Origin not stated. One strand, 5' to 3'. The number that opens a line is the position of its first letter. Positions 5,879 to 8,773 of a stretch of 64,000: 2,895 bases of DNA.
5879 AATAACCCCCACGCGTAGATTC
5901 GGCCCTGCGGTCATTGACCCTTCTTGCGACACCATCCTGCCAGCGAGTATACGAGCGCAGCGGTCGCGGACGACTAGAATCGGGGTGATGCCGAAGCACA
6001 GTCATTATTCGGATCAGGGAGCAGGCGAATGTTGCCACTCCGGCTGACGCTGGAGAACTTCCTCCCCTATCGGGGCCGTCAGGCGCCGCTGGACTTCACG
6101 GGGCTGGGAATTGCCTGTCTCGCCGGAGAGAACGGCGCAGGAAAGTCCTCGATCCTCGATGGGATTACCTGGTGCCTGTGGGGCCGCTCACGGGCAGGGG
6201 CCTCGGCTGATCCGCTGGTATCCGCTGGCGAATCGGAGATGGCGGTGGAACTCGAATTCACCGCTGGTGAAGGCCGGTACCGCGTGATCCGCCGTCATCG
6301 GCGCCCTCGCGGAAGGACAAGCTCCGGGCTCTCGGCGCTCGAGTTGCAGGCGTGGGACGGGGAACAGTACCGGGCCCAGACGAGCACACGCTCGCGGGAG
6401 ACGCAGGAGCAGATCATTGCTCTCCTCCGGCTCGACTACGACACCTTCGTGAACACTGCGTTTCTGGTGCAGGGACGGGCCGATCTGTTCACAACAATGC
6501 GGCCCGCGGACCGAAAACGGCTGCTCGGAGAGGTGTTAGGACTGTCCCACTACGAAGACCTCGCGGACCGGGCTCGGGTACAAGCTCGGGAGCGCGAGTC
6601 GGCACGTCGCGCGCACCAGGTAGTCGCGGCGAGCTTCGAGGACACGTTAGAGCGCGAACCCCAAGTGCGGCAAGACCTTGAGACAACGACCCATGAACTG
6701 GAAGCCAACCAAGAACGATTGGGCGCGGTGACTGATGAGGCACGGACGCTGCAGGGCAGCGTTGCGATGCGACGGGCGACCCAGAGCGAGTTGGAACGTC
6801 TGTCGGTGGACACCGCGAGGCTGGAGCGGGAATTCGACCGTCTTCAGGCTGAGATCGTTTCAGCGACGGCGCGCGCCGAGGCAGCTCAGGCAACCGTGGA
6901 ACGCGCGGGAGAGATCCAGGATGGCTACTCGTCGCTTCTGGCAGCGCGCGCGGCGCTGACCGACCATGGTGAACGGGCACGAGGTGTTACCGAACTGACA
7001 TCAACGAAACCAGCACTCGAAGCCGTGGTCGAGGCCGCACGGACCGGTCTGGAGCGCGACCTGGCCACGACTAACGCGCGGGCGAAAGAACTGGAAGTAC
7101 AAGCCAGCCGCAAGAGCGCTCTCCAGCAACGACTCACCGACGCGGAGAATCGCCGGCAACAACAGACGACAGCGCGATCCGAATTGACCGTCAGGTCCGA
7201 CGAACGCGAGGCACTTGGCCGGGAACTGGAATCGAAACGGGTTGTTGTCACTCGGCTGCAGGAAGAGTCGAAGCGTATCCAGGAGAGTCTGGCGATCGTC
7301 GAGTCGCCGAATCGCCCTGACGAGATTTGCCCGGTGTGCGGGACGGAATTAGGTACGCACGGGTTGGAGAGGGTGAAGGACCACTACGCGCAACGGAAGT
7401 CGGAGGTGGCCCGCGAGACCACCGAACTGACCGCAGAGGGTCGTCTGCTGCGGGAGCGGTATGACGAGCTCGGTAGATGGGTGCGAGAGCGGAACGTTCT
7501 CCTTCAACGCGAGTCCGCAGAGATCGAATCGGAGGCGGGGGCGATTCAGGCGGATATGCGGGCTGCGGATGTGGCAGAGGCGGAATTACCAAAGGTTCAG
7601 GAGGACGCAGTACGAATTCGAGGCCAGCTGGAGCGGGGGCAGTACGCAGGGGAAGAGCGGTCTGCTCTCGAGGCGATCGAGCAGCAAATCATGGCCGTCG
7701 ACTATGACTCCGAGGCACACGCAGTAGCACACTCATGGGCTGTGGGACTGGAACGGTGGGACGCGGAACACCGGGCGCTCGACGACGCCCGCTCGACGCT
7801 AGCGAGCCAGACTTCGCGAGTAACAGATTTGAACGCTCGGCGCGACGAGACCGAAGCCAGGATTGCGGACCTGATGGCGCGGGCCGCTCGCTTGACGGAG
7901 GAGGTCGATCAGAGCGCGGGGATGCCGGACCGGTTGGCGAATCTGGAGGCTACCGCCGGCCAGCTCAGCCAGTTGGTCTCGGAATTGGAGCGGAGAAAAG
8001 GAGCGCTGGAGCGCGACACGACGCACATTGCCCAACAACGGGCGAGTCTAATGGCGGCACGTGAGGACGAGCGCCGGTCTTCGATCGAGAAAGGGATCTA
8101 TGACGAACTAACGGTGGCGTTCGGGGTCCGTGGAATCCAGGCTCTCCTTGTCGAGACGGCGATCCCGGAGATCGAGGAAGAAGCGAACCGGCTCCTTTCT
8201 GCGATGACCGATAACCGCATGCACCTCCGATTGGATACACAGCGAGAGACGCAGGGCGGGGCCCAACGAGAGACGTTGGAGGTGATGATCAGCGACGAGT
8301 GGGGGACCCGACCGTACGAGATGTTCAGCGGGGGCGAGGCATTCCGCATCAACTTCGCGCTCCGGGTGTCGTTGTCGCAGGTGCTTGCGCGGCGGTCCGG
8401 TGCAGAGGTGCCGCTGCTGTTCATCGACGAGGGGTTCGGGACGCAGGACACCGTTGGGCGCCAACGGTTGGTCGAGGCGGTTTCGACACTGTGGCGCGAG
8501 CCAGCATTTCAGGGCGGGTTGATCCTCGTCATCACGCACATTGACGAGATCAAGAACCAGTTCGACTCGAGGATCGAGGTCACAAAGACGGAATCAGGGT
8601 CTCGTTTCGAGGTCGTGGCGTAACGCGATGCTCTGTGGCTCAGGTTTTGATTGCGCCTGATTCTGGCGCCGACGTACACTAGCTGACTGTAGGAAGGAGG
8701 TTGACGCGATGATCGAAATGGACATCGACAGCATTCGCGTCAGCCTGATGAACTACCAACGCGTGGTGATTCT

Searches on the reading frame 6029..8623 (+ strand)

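Call 13: search_protein_families(library=pfam, proteins=[window:6029-8623:+], max_evalue=0.01)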
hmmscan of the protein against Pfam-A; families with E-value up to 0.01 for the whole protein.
window:6029-8623:+ (864 aa): 6 families
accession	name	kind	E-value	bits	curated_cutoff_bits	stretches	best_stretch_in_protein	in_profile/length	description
PF13476.12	AAA_23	-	1.9e-20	74.8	27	1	5-224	1-200/201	AAA domain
PF02463.25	SMC_N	-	8.1e-10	38.9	40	1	5-53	4-51/220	RecF/RecN/SMC N terminal domain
PF13558.12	SbcC_Walker_B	-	1.3e-07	32.2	27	1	726-818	3-88/90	SbcC/RAD50-like, Walker B motif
PF13555.12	AAA_29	-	2e-05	24.7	27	1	5-54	3-50/61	P-loop containing region of AAA domain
PF13514.12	AAA_27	-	0.00077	19.5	22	1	5-93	5-90/206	AAA domain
PF13304.12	AAA_21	-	0.0018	18.8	27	0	28-51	1-24/304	AAA domain, putative AbiEii toxin, Type IV TA system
